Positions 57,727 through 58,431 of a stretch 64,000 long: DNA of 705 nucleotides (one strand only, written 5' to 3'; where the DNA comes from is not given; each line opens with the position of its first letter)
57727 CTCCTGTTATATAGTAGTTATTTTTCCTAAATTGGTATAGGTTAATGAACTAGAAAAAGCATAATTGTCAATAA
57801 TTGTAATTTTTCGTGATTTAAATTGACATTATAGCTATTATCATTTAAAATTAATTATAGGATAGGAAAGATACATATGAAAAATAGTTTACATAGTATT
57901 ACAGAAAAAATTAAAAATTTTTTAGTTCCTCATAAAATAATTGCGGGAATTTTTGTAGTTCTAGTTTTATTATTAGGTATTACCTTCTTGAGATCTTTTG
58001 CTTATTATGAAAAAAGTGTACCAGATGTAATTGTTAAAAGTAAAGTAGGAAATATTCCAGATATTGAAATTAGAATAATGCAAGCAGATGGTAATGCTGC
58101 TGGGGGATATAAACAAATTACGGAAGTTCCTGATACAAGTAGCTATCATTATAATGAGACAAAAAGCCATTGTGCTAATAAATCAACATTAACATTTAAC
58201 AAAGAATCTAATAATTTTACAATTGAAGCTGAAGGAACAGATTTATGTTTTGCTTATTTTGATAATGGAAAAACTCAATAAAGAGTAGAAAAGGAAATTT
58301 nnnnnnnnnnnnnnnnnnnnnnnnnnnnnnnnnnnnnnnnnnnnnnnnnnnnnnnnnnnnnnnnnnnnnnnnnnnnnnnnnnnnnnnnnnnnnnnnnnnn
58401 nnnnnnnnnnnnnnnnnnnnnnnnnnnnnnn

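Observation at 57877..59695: Two secreted proteins share a TasA/camelysin-like N-terminal motif, each beside a type-IV-pilin-like gene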

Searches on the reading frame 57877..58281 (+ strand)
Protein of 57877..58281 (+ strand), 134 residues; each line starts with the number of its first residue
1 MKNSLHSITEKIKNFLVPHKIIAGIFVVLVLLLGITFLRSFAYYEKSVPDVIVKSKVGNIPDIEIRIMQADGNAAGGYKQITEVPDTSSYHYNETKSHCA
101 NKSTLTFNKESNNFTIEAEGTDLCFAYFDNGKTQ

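Call 3: search_protein_families(library=pfam, proteins=[window:57877-58281:+], max_evalue=1)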
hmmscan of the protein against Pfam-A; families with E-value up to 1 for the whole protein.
window:57877-58281:+ (134 aa): 0 families

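Call 4: search_protein_families(library=ncbifam, proteins=[window:57877-58281:+], max_evalue=1)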
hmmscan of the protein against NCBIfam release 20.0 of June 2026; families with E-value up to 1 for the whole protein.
window:57877-58281:+ (134 aa): 0 families

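Call 9: find_homologous_proteins(query=window:57877-58281:+, max_evalue=0.01)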
Query window:57877-58281:+ (134 aa): 4 proteins with E <= 0.01 among 10 candidates.
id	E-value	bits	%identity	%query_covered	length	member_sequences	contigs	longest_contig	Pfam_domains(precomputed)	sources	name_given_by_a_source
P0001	4.9e-80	284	96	100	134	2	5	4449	-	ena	-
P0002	4.3e-70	251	91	96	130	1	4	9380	-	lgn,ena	-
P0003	5.0e-58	212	75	100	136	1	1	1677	-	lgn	-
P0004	7.7e-47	176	64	98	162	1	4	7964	-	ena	-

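Call 21: search_solved_structures(query=A1, max_evalue=10, show_alignments=2)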
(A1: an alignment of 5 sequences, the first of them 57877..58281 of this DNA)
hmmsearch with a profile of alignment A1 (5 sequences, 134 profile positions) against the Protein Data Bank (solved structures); distinct sequences matched with E-value up to 10: 1.
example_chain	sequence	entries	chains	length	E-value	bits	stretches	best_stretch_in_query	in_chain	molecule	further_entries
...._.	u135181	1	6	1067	0.04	17.1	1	12-66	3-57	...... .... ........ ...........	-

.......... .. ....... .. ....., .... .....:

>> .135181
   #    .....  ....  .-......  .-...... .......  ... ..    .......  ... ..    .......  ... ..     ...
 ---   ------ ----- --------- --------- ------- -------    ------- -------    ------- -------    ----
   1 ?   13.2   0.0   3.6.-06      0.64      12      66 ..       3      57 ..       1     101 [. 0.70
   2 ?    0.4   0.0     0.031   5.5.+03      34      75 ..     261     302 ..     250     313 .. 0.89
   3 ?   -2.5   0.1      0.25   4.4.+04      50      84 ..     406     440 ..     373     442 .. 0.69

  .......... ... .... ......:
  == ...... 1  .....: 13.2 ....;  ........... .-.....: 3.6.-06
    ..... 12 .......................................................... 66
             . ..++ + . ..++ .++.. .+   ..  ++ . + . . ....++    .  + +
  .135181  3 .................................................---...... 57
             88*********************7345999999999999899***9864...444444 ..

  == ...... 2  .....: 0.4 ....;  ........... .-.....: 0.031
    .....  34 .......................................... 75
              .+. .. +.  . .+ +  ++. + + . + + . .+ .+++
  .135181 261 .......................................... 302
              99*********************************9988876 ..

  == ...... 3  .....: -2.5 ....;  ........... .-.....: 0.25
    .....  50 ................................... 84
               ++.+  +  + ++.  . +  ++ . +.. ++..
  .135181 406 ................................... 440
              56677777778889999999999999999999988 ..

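Call 27: find_encoding_contigs(protein=P0004, flank=8000, max_places=3)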
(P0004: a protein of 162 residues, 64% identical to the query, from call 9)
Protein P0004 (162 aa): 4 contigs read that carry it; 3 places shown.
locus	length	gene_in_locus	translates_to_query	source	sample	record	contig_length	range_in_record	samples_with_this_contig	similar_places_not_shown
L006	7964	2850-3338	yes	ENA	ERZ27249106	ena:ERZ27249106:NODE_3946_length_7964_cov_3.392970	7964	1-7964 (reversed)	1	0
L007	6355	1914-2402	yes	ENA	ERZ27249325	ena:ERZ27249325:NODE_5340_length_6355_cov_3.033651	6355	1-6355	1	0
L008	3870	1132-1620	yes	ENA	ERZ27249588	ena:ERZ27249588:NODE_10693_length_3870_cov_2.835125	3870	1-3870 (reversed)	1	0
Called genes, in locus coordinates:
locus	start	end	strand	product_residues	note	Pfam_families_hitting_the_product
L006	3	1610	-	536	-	?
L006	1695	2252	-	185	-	PF05067:Mn_catalase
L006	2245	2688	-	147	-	PF12652:CotJB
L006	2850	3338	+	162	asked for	-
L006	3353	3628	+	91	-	-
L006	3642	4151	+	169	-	PF18955:DUF5698, PF10035:DUF2179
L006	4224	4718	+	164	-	PF07963:N_methyl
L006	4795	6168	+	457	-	PF28494:GlyRS_ins_1 (weak), PF00587:tRNA-synt_2b, PF03129:HGTP_anticodon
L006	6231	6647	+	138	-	PF04472:SepF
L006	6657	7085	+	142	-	PF05103:DivIVA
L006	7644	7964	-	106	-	?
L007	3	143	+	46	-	?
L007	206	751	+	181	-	PF04011:LemA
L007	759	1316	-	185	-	PF05067:Mn_catalase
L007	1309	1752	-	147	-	PF12652:CotJB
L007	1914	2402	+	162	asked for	-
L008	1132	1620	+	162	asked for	-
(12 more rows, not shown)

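Call 28: predict_structure(alignment_id=A1)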
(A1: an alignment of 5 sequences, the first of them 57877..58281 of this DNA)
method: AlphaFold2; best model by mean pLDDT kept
length: 134 residues; sequences in the alignment: 5
mean_pLDDT: 69.4   pTM: 0.50
mean pLDDT of the five models: 69.4, 67.7, 66.4, 51.9, 46.9
residues with pLDDT >= 90: 17; 70-90: 59; 50-70: 34; < 50: 24
segments of 3 or more residues with pLDDT < 50: 1-3, 42-60
pLDDT, mean of each block of 10 residues (from residue 1): 52 55 68 63 40 38 82 82 85 90 85 79 88 56
secondary structure, 60 per line:
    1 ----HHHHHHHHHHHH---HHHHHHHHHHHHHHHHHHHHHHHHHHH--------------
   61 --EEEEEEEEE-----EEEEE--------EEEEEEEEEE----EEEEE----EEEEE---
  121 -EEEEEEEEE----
elements in order: H5-16 H20-46 E63-71 E77-81 E90-99 E104-108 E113-117 E122-130

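Call 30: fold_search(model_id=the predicted structure, library=pdb)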
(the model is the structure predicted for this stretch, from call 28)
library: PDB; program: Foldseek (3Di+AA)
matches with E <= 10: 97; with E <= 0.001: 0
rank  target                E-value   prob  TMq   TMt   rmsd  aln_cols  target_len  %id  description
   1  7mue_AH               9.4e-01  0.02  0.13  0.11  19.1       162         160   10  Legionella pneumophila Dot/Icm T4SS PR (released 2021-10-06)
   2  4m01_C                1.4e+00  0.07  0.21  0.12   6.7        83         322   11  N terminal fragment(residues 245-575) of binding region of SraP (released 2014-06-18)
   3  6o2w_A                1.6e+00  0.07  0.17  0.18  11.4        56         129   11  Crystal structure of the SARAF luminal domain Cys-lock mutant dimer (released 2019-05-29)
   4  5n61_N                1.8e+00  0.02  0.15  0.16  13.5       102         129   13  RNA polymerase I initially transcribing complex (released 2017-04-05)
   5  7q3e_D                2.1e+00  0.03  0.15  0.10  12.6        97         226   15  Structure of the mouse CPLANE-RSG1 complex (released 2022-04-06)
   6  6o2u_B                2.6e+00  0.05  0.17  0.18  11.5        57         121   10  Crystal structure of the SARAF luminal domain (released 2019-05-29)
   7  4ym7_EN               2.6e+00  0.01  0.12  0.13  14.9       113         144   12  RNA polymerase I structure with an alternative dimer hinge (released 2015-09-09)
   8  1wq9_A                2.8e+00  0.01  0.09  0.11  13.1        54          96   11  Crystal structure of VR-1, a VEGF-F from a snake venom (released 2004-12-07)
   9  8eno_E                3.1e+00  0.02  0.14  0.15  11.6        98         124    8  Homocitrate-deficient nitrogenase MoFe-protein from A. vinelandii nifV knockout in complex with NafT (released 2023-03-08)
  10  4ym7_AN               3.1e+00  0.01  0.15  0.14  14.3       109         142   11  RNA polymerase I structure with an alternative dimer hinge (released 2015-09-09)
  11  7muc_VH               3.1e+00  0.01  0.14  0.09  19.1       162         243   10  Legionella pneumophila Dot/Icm T4SS C1 Reconstruction (released 2021-10-06)
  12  4kdc                  3.3e+00  0.06  0.13  0.08   8.6        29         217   21  Crystal Structure of UBIG (released 2014-04-30)
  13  4m01_A                3.3e+00  0.02  0.18  0.10   8.2        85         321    8  N terminal fragment(residues 245-575) of binding region of SraP (released 2014-06-18)
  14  1c77_B                3.3e+00  0.01  0.11  0.11  13.2       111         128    8  STAPHYLOKINASE (SAK) DIMER (released 2000-08-01)
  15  6pns_B                3.3e+00  0.01  0.13  0.03  13.9        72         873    6  In situ structure of BTV RNA-dependent RNA polymerase in BTV virion (released 2019-08-07)
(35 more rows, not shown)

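Call 35: search_protein_representatives(alignment_id=A1)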
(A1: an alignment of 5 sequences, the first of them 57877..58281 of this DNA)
Query: 5 sequences, 134 profile positions. Proteins with E-value up to 0.001 (for the whole library): 415; up to 1e-10: 66; up to 1e-30: 8. The best 150 are listed.
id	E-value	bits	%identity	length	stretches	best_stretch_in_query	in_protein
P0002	2.8e-75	266.9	-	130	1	1-131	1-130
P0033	2.1e-41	157.2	-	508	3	11-131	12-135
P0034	1.6e-37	144.6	-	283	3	10-131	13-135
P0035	3.0e-36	140.5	-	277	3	13-132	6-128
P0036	2.4e-35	137.6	-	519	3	3-130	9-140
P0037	3.0e-34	134.0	-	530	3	10-131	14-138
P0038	3.1e-32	127.5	-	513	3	8-130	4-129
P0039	1.4e-31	125.4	-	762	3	6-132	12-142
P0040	6.5e-28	113.5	-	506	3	8-131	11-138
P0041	1.7e-27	112.2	-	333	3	37-133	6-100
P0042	3.0e-26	108.2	-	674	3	7-130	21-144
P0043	5.6e-26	107.3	-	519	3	10-132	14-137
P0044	5.6e-24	100.8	-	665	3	12-131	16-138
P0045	7.9e-24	100.3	-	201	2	16-133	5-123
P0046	1.6e-23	99.4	-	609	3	15-130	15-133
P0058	1.0e-16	77.3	-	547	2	7-131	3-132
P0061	8.2e-16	74.4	-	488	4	73-132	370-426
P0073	6.0e-13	65.1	-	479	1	11-129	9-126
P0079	2.5e-12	63.1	-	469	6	14-130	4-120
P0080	2.8e-12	63.0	-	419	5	16-130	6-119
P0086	1.2e-11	60.9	-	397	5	16-130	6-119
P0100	1.7e-10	57.2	-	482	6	15-131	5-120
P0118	3.8e-09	52.8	-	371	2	16-130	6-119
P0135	3.3e-08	49.8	-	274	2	15-132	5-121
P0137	4.6e-08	49.3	-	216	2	1-131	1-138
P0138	6.4e-08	48.8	-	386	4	21-133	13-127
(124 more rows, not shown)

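Call 47: find_related_loci(query=A5, collection=genome_contigs, flank=10000)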
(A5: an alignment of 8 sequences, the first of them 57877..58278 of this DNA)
Query A5 (134 aa) in genome_contigs; peptide patterns used: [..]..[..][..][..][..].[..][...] (x = any residue, [..] = any of these).
31 stretches matched a pattern; 3 encode a relative of the query (tblastn E <= 1e-3); 3 distinct loci.
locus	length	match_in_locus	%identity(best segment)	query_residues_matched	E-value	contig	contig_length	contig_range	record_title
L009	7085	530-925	40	2-129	5e-27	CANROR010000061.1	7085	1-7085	MAG: uncultured Bacilli bacterium isolate Lapin-020__bin113 genome assembly, contig: Lapin-020__NODE_16092_length_7085_c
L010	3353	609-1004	38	2-130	6e-24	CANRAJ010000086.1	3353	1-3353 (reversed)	MAG: uncultured Bacilli bacterium isolate Lapin-026__bin16 genome assembly, contig: Lapin-026__NODE_38674_length_3353_co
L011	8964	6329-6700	37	10-130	1e-18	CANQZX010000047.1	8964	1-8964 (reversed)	MAG: uncultured Bacilli bacterium isolate Lapin-016__bin77 genome assembly, contig: Lapin-016__NODE_7137_length_8964_cov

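Call 55: find_related_loci(query=A5, collection=metagenome_contigs, flank=10000)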
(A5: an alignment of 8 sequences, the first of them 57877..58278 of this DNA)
Query A5 (134 aa) in metagenome_contigs; peptide patterns used: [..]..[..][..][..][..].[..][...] (x = any residue, [..] = any of these).
44 stretches matched a pattern, but none encodes a relative of the query by tblastn (E <= 1e-3).

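Call 64: search_protein_families(library=pfam, proteins=[P0039, P0058], max_evalue=0.01)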
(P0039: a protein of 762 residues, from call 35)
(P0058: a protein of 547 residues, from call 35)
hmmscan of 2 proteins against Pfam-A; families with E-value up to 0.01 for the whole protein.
P0039 (762 aa): 2 families
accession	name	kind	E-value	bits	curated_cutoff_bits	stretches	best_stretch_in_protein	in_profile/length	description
PF12810.13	ALK_LTK_GRD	-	5.2e-34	118.7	24.5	1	480-753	7-242/243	ALK/LTK, Glycine-rich domain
PF00041.27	fn3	-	0.0061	17.2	25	0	389-447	11-75/84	Fibronectin type III domain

P0058 (547 aa): 1 family
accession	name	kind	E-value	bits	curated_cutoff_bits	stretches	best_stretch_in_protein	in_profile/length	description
PF19789.6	DUF6273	-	2.2e-05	24.8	23.5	1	445-528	74-170/172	Domain of unknown function (DUF6273)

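Call 65: search_protein_families(library=ncbifam, proteins=[P0039, P0058], max_evalue=0.1)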
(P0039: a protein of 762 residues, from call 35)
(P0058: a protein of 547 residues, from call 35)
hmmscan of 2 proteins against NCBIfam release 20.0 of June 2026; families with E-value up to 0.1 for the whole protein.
P0039 (762 aa): 1 family
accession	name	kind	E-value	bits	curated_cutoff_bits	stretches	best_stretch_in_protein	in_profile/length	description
NF047446.1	barrel_OmpL47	domain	0.0065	16.9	40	0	403-455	18-66/68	OmpL47-type beta-barrel domain-containing protein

P0058 (547 aa): 0 families

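Call 66: find_encoding_contigs(protein=P0039, flank=10000, max_places=3)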
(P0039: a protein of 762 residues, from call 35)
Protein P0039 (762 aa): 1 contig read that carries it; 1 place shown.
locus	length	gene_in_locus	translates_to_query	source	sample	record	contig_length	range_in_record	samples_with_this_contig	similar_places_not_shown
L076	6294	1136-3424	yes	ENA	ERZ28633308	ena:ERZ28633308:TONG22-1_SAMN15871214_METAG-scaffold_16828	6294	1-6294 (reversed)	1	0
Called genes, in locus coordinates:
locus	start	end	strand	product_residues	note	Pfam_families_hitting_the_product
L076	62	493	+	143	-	PF12652:CotJB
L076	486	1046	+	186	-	PF05067:Mn_catalase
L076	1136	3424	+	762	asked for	PF12810:ALK_LTK_GRD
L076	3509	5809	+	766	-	PF00041:fn3 (faint), PF25059:FN3_DSCAM-DSCAML_C (faint), PF12810:ALK_LTK_GRD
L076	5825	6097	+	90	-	-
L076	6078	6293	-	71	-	?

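Call 70: find_encoding_contigs(protein=P0137, flank=10000, max_places=3)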
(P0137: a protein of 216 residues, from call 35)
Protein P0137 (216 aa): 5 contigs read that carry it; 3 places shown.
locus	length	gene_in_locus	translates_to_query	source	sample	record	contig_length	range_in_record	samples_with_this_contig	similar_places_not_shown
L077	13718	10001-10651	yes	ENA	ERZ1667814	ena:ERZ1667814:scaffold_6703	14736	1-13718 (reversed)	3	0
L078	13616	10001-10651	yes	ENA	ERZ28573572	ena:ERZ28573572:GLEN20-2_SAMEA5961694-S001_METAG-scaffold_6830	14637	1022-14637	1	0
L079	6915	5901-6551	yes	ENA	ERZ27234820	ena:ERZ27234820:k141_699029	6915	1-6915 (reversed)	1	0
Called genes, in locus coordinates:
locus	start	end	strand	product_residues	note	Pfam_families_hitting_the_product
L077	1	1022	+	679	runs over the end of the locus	?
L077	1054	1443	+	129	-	-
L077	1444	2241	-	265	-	-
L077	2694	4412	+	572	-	PF06160:EzrA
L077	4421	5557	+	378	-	PF00266:Aminotran_5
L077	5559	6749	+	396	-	PF22025:ThiI_fer, PF02926:THUMP, PF02568:ThiI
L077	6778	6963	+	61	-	-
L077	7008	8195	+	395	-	PF00871:Acetate_kinase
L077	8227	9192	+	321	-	PF01368:DHH, PF02272:DHHA1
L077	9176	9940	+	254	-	-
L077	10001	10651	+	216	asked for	-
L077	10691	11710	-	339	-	PF13616:Rotamase_3, PF00639:Rotamase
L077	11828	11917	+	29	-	-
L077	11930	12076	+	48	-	-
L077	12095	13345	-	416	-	PF09587:PGA_cap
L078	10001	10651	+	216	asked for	-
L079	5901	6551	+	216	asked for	-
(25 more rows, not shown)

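Call 71: find_encoding_contigs(protein=P0042, flank=10000, max_places=3)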
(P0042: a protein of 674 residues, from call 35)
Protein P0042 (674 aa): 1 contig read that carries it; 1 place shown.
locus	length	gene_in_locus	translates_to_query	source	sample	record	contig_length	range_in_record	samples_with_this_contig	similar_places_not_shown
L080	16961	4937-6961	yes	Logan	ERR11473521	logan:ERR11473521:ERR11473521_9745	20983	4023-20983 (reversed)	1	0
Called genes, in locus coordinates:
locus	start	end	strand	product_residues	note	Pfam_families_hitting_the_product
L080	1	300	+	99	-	?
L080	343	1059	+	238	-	-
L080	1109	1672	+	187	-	PF06130:PTAC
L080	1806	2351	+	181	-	PF13485:Peptidase_MA_2 (faint)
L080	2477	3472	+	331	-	PF01180:DHO_dh, PF01207:Dus, PF00977:His_biosynth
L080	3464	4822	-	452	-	PF01225:Mur_ligase, PF08245:Mur_ligase_M, PF02875:Mur_ligase_C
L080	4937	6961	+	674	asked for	PF12810:ALK_LTK_GRD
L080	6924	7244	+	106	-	-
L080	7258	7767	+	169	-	PF18955:DUF5698, PF10035:DUF2179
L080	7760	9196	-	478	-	-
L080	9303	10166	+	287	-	PF18013:Phage_lysozyme2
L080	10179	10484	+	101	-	-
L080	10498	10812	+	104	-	-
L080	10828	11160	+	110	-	-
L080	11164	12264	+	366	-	PF18013:Phage_lysozyme2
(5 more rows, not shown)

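Call 91: search_protein_families(library=ncbifam, proteins=[P0061, P0079, P0080, P0086, P0100, P0118, P0135, P0138, P0033, P0073], max_evalue=0.1)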
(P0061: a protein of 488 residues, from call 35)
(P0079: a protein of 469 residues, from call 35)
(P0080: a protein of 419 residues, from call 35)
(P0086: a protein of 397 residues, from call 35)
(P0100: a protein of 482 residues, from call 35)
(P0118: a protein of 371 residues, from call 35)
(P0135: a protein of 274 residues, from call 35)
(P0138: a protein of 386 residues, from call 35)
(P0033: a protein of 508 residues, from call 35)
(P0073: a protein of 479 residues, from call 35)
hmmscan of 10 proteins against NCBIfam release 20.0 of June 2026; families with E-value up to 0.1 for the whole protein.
P0061 (488 aa): 0 families

P0079 (469 aa): 0 families

P0080 (419 aa): 0 families

P0086 (397 aa): 0 families

P0100 (482 aa): 0 families

P0118 (371 aa): 1 family
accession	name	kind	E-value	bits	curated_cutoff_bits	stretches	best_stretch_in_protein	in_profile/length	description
NF003948.0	PRK05450.1-1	equivalog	0.092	11.9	281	0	245-315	59-131/248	3-deoxy-manno-octulosonate cytidylyltransferase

P0135 (274 aa): 1 family
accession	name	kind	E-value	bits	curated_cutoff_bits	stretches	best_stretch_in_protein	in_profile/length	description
TIGR04398.1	SLAP_DUP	domain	0.015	15.4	28.5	0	121-173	33-88/125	SLAP domain-containing protein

P0138 (386 aa): 1 family
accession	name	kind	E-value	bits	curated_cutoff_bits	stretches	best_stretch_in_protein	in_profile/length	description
NF045993.1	MAG0130_MAG3770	subfamily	0.012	15.6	85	1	5-51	48-94/140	MAG0130/MAG3770 family membrane protein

P0033 (508 aa): 0 families

P0073 (479 aa): 1 family
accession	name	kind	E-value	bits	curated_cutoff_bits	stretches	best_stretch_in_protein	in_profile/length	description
NF002077.0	PRK00913.2-4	equivalog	0.051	12.6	471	1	27-149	74-198/501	leucyl aminopeptidase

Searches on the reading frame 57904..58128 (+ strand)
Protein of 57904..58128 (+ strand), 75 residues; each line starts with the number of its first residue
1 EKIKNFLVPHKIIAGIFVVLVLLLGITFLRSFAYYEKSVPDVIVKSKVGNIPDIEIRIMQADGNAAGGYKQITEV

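Call 41: search_protein_families(library=ncbifam, alignment_id=A3, max_evalue=10)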
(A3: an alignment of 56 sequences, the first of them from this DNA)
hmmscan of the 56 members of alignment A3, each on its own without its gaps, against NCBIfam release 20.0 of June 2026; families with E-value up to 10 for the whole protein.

A. member 1, seq(75 aa): 0 families

B. families by the number of members that match (of 56 scanned): 48 families (the first 25 are shown)
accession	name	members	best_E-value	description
NF041317.1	HtdO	4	0.019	plasmid transfer protein HtdO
NF040904.1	PhrA_Strep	3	0.0018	PhrA family quorum-sensing system peptide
NF003425.0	PRK04897.1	3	0.018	zinc metalloprotease HtpX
NF009650.0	PRK13183.1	2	0.0048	photosystem II reaction center protein PsbN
NF004285.1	PRK05696.1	2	0.0053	flagellar basal body-associated protein FliL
NF047493.1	LB_053_fam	2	0.0063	LB_053 family protein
NF047440.1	LA3751_2_3_fam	2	0.046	LA_3751/LA_3752 family putative glycosyltransferase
NF042931.1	SAG1386_EF1546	2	0.053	SAG1386/EF1546 family surface-associated protein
TIGR04088.1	cognate_SipW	2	0.054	SipW-dependent-type signal peptide-containing protein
NF047368.1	collar_FlbB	1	0.00082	periplasmic-type flagellar collar protein FlbB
TIGR02838.1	spore_V_AC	1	0.0045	stage V sporulation protein AC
TIGR02711.1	symport_actP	1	0.0055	cation/acetate symporter ActP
TIGR01168.1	YSIRK_signal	1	0.0057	YSIRK-type signal peptide-containing protein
NF010532.0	PRK13922.9-3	1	0.0061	rod shape-determining protein MreC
NF009733.0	PRK13256.1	1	0.0068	thiopurine S-methyltransferase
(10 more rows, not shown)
